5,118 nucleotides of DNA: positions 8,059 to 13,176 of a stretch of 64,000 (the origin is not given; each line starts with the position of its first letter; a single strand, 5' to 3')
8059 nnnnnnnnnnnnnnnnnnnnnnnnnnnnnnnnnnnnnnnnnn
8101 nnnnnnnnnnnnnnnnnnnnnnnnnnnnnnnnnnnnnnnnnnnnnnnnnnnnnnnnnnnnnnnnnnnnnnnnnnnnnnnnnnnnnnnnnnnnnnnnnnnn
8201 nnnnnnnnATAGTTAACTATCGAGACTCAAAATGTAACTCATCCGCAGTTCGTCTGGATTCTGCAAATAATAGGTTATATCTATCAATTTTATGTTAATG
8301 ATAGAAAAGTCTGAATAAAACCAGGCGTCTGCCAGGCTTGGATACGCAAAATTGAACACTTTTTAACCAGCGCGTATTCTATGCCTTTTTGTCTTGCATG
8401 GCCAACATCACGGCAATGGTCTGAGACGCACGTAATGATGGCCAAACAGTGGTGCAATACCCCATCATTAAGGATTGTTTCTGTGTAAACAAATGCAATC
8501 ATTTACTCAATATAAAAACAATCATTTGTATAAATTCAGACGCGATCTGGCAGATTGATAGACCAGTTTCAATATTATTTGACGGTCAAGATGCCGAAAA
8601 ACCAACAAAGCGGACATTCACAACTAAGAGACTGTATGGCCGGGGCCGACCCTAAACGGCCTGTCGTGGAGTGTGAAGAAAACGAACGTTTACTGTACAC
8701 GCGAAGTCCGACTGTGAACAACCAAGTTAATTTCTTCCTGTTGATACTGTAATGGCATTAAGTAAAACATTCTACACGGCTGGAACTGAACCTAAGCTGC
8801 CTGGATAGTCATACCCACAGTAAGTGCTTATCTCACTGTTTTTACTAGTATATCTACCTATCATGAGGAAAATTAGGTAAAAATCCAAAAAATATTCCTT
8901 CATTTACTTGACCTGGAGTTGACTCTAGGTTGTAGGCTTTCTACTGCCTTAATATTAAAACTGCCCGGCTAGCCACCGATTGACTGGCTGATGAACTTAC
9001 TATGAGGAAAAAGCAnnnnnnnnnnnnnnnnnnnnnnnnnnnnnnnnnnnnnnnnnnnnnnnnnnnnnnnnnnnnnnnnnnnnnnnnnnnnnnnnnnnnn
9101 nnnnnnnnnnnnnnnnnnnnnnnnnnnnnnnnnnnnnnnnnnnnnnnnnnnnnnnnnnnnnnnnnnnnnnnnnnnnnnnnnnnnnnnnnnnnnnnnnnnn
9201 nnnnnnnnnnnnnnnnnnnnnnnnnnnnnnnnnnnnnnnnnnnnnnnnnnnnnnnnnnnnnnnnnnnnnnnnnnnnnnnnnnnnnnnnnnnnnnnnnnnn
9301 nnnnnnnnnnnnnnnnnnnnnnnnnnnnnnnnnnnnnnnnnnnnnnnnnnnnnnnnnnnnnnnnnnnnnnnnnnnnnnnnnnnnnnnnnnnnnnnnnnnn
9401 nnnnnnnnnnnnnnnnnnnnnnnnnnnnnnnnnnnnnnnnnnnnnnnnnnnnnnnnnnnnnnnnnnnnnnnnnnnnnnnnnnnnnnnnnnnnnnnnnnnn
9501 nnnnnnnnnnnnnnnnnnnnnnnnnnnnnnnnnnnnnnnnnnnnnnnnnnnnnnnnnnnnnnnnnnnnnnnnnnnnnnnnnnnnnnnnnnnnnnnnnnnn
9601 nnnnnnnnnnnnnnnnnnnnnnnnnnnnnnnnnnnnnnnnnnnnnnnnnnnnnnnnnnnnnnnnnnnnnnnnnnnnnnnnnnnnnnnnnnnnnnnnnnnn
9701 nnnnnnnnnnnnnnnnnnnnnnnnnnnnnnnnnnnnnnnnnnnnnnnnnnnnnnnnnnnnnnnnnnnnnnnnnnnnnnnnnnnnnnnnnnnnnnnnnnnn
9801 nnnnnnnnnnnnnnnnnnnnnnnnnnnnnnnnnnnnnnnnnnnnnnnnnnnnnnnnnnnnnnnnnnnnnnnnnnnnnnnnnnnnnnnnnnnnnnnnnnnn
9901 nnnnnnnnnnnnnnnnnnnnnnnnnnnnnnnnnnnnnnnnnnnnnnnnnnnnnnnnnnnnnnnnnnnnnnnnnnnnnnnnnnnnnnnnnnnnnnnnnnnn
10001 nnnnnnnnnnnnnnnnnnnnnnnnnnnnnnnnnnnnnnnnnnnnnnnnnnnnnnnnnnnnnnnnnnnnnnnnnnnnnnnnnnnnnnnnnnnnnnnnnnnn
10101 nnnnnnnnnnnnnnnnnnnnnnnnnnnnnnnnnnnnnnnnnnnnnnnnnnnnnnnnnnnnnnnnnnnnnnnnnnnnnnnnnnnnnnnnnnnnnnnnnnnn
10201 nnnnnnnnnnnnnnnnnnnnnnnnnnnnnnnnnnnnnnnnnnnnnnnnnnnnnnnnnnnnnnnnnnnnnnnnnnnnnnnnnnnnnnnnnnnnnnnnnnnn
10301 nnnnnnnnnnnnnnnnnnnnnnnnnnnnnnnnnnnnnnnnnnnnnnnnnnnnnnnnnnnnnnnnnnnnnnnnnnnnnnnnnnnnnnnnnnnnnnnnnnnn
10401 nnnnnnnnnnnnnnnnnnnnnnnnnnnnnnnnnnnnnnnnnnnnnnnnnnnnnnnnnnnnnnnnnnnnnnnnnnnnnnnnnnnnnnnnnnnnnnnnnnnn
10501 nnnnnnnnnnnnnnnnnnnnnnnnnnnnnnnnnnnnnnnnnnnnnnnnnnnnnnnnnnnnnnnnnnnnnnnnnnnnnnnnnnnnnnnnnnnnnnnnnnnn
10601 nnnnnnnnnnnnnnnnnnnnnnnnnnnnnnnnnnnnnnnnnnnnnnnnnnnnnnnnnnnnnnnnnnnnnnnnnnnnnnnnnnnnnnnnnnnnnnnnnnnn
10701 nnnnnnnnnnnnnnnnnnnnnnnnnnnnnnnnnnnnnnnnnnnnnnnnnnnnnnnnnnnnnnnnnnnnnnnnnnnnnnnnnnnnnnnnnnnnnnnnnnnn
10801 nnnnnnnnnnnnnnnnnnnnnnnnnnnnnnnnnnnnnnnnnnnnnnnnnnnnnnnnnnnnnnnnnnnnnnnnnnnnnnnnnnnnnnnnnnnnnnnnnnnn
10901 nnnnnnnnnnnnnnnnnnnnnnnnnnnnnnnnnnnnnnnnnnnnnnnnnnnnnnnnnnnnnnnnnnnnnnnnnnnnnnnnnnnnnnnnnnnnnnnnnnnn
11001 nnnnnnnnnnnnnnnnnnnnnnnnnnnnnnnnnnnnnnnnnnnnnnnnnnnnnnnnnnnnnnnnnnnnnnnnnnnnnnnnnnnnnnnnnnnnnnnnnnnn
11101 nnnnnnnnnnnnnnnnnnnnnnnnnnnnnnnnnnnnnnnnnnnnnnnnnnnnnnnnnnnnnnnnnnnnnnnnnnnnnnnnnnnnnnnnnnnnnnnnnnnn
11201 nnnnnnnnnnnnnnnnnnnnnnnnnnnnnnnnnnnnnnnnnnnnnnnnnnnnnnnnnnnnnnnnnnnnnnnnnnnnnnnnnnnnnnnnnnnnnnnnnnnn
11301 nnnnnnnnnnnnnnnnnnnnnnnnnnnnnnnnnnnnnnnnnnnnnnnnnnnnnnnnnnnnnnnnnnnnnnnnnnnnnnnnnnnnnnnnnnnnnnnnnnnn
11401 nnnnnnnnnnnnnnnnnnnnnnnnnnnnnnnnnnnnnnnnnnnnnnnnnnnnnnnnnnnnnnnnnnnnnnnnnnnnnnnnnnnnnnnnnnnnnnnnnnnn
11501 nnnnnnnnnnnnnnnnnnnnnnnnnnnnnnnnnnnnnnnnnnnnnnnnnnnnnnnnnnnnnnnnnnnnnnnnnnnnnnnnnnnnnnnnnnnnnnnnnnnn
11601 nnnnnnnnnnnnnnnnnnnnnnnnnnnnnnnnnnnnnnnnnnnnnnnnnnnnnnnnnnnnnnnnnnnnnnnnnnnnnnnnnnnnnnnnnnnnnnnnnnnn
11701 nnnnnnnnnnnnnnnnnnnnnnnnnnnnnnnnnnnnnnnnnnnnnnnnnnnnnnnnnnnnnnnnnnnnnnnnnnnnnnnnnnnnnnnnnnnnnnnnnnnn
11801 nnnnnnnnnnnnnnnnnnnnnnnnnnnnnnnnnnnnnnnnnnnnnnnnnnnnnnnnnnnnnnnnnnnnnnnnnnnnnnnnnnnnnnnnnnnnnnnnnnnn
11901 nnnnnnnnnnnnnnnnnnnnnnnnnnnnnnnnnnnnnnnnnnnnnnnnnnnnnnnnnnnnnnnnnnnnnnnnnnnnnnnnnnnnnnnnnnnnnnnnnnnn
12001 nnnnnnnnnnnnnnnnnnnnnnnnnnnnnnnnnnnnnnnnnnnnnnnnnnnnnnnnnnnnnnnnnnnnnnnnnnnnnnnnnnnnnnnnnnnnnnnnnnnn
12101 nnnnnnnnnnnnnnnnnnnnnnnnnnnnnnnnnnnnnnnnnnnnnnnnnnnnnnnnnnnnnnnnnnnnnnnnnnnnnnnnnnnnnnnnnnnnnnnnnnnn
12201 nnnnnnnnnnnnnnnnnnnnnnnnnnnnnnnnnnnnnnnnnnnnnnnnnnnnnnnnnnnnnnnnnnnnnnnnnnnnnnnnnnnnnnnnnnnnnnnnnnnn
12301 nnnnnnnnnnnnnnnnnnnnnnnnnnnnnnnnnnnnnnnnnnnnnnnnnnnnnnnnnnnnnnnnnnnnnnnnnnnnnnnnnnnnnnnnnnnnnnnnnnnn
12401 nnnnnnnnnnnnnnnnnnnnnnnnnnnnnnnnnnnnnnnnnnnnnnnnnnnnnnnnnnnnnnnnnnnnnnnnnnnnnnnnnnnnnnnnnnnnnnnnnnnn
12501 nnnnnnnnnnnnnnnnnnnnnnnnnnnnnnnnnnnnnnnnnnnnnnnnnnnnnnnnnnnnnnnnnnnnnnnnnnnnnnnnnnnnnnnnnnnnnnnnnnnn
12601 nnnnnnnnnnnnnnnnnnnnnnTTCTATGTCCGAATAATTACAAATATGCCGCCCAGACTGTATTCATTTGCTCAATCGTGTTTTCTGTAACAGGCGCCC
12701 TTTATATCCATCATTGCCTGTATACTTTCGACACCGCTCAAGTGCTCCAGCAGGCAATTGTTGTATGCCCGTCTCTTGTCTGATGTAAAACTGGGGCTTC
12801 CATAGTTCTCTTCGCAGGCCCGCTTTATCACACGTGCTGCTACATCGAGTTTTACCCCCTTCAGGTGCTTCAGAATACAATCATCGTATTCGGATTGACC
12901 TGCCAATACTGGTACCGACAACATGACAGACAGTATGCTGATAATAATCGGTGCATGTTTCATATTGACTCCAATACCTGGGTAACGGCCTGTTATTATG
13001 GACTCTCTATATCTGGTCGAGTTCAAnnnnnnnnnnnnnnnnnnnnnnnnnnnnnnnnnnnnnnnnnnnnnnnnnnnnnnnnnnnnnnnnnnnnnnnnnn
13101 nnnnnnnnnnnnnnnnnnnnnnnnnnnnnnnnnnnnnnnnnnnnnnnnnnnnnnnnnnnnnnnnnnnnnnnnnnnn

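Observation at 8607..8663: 57-nt imperfect repeat element present at two unrelated intergenic sites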

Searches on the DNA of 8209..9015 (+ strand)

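Call 30: search_rna_families(source=window, start=8209, end=9015, threshold=evalue, max_evalue=10)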
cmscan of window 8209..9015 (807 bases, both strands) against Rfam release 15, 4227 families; matches with E-value up to 10: 6.
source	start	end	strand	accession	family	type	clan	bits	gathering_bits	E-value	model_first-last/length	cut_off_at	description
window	8861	8922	+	RF01212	sn2524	Gene; snRNA; snoRNA; CD-box;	-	17.8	44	7.1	1-109/109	no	Small nucleolar RNA sn2524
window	8852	8938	+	RF02905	sRNA41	Gene; sRNA;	-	17.3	45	5.4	1-113/113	no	Archaeal Small RNA 41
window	8463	8579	+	RF02689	hilD_3p_UTR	Cis-reg;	-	12.5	74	6.8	1-310/310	no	hilD 3'UTR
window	8297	8404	-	RF02606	AbsR28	Gene; sRNA;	-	12.2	50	6.7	1-180/180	no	Acinetobacter sRNA 28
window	8447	8634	-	RF02349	psRNA2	Gene; sRNA;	-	10.8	65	5.6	1-201/201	no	Proteobacterial sRNA psRNA2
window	8997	9015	+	RF01128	sR43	Gene; snRNA; snoRNA; CD-box;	-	10.4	45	8.4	1-18/56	3'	Small nucleolar RNA sR42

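Call 55: search_dna_similar(query=window:8415-9015:+, collection=plasmids, mode=distant, max_evalue=0.01, max_rows=10)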
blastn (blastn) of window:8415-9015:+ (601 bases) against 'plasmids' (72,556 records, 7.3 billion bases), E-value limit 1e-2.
No match.

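Call 73: search_dna_similar(query=window:8560-8700:+, collection=phages, mode=distant, max_evalue=1, max_rows=10)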
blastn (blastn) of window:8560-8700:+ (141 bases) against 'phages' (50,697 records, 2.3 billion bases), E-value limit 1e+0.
Records with a match: 1; places in all: 1; records where one place covers at least 80% of the query: 0.
Best place of each record, by identity: 80-90% 1.
By first word of the organism name: bajarodmic 1.
By host as written in the record: - 1.
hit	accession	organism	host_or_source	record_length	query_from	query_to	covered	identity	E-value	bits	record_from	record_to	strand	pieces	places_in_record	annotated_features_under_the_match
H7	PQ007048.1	bajarodmic virus 804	Dipodomys merriami feces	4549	36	64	21%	89.7%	4e-1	40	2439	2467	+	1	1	DNA pilot protein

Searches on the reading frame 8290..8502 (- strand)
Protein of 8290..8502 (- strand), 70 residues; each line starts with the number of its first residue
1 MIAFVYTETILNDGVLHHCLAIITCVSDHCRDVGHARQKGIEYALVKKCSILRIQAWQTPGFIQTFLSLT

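Call 13: search_protein_families(library=pfam, proteins=[window:8290-8502:-])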
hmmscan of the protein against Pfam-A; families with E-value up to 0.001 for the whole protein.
window:8290-8502:- (70 aa): 0 families

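Call 64: search_protein_families(library=pfam, proteins=[window:8290-8502:-], max_evalue=0.1)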
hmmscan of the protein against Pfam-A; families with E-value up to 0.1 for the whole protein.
window:8290-8502:- (70 aa): 0 families
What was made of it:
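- On Protein-coding remnant: ORFs 8449-8655 and 8555-8752 have no Pfam hit (call 64).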

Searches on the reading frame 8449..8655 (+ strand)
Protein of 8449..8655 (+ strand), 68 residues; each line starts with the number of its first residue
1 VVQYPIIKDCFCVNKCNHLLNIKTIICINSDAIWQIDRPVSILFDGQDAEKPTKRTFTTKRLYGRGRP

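Call 64: search_protein_families(library=pfam, proteins=[window:8449-8655:+], max_evalue=0.1)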
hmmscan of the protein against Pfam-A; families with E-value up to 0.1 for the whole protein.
window:8449-8655:+ (68 aa): 0 families

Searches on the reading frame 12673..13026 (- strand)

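Call 21: search_protein_families(library=pfam, proteins=[window:12673-13026:-], max_evalue=0.00001)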
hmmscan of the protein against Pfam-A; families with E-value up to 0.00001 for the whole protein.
window:12673-13026:- (117 aa): 0 families

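Call 64: search_protein_families(library=pfam, proteins=[window:12673-13026:-], max_evalue=0.1)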
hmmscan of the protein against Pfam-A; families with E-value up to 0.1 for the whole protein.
window:12673-13026:- (117 aa): 1 family
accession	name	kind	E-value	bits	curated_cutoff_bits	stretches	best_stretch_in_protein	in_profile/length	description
PF03379.19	CcmB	-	0.05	13.5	24.9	1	9-48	139-178/215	CcmB protein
